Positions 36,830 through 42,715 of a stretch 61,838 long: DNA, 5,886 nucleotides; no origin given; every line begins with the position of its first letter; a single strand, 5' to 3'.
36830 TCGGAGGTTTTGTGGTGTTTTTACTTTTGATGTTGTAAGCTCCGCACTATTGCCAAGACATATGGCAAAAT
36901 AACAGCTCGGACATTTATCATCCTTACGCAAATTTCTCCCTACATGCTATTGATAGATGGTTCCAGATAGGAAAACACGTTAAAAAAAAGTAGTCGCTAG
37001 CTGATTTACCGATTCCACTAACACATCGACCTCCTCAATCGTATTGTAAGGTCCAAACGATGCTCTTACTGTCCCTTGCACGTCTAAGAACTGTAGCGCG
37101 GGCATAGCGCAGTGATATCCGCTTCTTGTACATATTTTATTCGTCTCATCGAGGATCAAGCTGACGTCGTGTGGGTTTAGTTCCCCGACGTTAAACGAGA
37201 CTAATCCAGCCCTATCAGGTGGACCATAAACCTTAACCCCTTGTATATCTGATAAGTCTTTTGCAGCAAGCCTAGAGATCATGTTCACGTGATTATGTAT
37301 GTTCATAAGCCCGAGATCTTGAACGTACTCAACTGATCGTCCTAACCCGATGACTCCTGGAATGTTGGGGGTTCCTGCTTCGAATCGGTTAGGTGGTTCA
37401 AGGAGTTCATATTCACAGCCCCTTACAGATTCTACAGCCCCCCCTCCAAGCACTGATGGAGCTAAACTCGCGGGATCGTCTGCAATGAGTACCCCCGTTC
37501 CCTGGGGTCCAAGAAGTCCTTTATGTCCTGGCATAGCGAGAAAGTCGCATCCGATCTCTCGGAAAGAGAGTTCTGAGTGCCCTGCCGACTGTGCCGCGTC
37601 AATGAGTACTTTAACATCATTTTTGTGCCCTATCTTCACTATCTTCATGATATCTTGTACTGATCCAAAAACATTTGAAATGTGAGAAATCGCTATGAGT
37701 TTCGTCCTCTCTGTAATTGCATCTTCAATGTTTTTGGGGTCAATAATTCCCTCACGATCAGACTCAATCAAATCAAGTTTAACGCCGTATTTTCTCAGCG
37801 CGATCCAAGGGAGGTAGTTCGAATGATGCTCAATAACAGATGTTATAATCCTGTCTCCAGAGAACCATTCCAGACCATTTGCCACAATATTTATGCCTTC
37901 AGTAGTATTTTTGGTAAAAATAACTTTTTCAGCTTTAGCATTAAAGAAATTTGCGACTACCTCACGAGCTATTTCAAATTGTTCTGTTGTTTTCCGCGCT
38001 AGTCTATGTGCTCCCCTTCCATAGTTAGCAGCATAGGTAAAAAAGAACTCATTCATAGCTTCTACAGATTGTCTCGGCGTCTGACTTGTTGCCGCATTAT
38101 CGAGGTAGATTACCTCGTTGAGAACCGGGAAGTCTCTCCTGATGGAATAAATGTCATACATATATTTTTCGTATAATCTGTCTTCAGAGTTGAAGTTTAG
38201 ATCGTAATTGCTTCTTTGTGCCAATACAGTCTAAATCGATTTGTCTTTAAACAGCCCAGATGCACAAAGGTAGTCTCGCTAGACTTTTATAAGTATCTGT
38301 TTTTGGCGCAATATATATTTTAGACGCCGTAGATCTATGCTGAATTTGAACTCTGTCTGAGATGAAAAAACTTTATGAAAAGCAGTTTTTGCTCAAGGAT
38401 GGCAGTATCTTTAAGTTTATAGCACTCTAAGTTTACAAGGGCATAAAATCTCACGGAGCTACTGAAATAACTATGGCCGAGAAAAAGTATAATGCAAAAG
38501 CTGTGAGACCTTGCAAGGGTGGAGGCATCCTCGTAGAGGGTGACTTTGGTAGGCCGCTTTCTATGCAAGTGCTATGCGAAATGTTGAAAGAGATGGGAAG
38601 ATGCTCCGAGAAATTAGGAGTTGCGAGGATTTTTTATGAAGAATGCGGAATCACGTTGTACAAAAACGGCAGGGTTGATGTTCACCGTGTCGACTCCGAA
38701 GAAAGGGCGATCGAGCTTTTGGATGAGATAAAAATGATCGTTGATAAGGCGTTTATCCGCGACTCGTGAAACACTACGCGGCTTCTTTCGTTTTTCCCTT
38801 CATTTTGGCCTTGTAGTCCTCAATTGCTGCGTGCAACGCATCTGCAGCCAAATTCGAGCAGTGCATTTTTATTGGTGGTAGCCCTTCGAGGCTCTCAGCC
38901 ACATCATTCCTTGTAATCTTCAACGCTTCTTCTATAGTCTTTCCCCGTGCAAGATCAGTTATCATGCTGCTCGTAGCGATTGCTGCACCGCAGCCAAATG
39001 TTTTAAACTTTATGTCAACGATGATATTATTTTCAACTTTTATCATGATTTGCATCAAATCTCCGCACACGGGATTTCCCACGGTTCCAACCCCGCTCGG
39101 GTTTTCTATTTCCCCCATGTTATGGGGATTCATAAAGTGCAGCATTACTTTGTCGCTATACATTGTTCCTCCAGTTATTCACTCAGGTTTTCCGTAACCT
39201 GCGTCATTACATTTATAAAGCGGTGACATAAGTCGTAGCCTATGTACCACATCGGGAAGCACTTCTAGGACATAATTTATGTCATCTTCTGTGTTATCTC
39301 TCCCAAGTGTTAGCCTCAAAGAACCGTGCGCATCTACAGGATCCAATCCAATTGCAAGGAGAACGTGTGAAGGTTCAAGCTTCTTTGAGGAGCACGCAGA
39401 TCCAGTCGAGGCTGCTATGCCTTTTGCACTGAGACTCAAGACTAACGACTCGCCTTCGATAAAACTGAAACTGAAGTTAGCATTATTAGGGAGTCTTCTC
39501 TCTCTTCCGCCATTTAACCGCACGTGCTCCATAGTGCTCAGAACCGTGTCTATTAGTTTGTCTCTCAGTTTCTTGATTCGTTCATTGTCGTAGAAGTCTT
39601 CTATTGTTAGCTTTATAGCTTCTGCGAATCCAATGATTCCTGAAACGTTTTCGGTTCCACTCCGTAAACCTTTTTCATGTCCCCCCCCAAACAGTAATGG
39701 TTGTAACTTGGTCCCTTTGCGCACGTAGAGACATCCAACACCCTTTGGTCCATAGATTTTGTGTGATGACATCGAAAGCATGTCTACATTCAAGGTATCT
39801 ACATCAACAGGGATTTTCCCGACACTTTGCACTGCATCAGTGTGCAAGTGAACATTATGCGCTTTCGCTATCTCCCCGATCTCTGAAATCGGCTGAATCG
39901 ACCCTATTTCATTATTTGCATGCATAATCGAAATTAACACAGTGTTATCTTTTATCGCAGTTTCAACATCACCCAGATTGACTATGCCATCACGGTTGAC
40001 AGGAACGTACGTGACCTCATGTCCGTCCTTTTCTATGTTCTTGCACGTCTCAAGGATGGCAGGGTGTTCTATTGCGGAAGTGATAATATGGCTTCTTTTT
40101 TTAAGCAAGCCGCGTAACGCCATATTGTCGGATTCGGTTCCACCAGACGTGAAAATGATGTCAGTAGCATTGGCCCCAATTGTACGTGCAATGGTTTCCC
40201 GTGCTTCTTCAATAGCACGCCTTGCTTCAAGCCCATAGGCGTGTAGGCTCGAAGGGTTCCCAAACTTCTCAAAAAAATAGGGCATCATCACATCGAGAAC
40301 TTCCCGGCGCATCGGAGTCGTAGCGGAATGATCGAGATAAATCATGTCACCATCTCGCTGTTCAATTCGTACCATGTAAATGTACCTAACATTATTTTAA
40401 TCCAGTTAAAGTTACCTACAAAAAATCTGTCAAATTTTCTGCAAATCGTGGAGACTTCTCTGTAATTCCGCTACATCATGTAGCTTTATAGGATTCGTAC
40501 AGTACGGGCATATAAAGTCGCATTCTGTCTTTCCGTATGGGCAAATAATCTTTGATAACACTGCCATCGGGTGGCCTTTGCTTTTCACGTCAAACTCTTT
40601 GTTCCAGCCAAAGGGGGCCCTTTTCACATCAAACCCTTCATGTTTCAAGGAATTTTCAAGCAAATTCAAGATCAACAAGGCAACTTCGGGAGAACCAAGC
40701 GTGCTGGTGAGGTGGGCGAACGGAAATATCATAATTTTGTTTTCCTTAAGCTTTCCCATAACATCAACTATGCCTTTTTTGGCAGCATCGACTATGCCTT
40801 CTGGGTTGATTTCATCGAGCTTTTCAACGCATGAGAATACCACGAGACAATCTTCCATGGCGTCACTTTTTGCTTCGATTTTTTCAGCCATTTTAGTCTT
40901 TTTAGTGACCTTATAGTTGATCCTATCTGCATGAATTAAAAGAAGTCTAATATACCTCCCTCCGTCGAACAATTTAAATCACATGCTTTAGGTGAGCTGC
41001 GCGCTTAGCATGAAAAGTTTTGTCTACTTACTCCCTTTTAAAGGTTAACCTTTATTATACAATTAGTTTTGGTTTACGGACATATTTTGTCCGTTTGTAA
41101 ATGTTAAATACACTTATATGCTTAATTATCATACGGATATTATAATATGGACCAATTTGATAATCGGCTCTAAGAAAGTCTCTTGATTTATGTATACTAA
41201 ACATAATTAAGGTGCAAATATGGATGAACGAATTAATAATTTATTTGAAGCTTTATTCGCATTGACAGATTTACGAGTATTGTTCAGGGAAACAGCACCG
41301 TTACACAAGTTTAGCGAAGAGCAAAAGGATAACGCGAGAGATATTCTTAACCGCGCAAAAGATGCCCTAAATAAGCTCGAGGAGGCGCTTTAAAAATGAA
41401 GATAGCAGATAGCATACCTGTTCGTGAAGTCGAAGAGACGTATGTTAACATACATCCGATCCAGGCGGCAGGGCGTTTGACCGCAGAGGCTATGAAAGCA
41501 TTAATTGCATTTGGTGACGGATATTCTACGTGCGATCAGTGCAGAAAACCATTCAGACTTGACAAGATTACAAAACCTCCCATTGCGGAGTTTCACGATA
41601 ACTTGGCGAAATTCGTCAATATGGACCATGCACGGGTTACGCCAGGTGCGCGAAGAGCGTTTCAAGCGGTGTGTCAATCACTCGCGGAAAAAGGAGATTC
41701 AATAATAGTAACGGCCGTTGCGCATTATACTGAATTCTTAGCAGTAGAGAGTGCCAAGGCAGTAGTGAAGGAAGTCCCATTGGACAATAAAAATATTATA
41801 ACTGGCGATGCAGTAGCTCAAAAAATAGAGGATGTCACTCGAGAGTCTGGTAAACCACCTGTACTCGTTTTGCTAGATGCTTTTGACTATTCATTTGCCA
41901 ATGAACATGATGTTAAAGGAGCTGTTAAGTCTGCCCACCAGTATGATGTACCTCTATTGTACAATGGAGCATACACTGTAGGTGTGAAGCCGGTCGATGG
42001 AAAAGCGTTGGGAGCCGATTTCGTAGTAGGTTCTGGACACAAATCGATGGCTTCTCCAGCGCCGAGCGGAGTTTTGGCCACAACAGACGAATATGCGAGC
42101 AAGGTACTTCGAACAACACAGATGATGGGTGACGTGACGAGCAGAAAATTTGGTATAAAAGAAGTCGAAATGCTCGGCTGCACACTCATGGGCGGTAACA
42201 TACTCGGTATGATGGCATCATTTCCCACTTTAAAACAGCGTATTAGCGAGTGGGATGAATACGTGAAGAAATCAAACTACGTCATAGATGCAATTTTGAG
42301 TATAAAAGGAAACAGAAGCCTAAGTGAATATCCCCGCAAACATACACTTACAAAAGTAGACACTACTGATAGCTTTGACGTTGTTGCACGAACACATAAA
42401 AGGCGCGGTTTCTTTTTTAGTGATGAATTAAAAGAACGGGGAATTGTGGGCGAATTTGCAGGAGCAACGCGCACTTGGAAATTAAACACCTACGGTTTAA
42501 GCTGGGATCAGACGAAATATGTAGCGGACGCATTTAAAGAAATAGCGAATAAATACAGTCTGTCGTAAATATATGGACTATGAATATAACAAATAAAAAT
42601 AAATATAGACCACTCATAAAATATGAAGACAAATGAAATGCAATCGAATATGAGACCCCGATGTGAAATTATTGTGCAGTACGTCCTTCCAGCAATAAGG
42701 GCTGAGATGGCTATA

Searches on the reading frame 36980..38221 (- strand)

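Call 60: search_protein_families(library=pfam, proteins=[window:36980-38221:-], max_evalue=0.00001)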
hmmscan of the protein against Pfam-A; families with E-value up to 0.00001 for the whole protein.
window:36980-38221:- (413 aa): 4 families
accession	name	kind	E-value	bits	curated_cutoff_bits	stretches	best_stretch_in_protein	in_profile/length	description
PF00266.25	Aminotran_5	-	1.3e-119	399.9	21.5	1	38-401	1-371/371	Aminotransferase class-V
PF01041.23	DegT_DnrJ_EryC1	-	3.6e-12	46.6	19.8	1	79-216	26-152/360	DegT/DnrJ/EryC1/StrS aminotransferase family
PF01053.26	Cys_Met_Meta_PP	-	1.3e-07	30.9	27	1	135-214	105-179/381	Cys/Met metabolism PLP-dependent enzyme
PF01212.27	Beta_elim_lyase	-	8.1e-06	25.8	27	0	144-249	93-213/288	Beta-eliminating lyase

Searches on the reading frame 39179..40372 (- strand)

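Call 60: search_protein_families(library=pfam, proteins=[window:39179-40372:-], max_evalue=0.00001)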
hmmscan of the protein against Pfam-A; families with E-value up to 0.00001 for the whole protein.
window:39179-40372:- (397 aa): 3 families
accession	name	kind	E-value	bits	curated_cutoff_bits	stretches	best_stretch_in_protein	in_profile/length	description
PF00266.25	Aminotran_5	-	2e-89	300.6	21.5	1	11-367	1-370/371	Aminotransferase class-V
PF01212.27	Beta_elim_lyase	-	7.7e-11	42.3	27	1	53-181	33-170/288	Beta-eliminating lyase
PF00155.27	Aminotran_1_2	-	1.5e-07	31.4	19.7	1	54-180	44-186/361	Aminotransferase class I and II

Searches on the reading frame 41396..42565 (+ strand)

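Call 60: search_protein_families(library=pfam, proteins=[window:41396-42565:+], max_evalue=0.00001)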
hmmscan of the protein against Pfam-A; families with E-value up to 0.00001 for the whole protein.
window:41396-42565:+ (390 aa): 2 families
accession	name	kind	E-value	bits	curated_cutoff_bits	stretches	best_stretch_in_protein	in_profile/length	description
PF00266.25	Aminotran_5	-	1.7e-17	63.9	21.5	1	59-317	41-310/371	Aminotransferase class-V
PF05889.19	SepSecS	-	5.9e-15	55.3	21.1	1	80-353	78-342/389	O-phosphoseryl-tRNA(Sec) selenium transferase, SepSecS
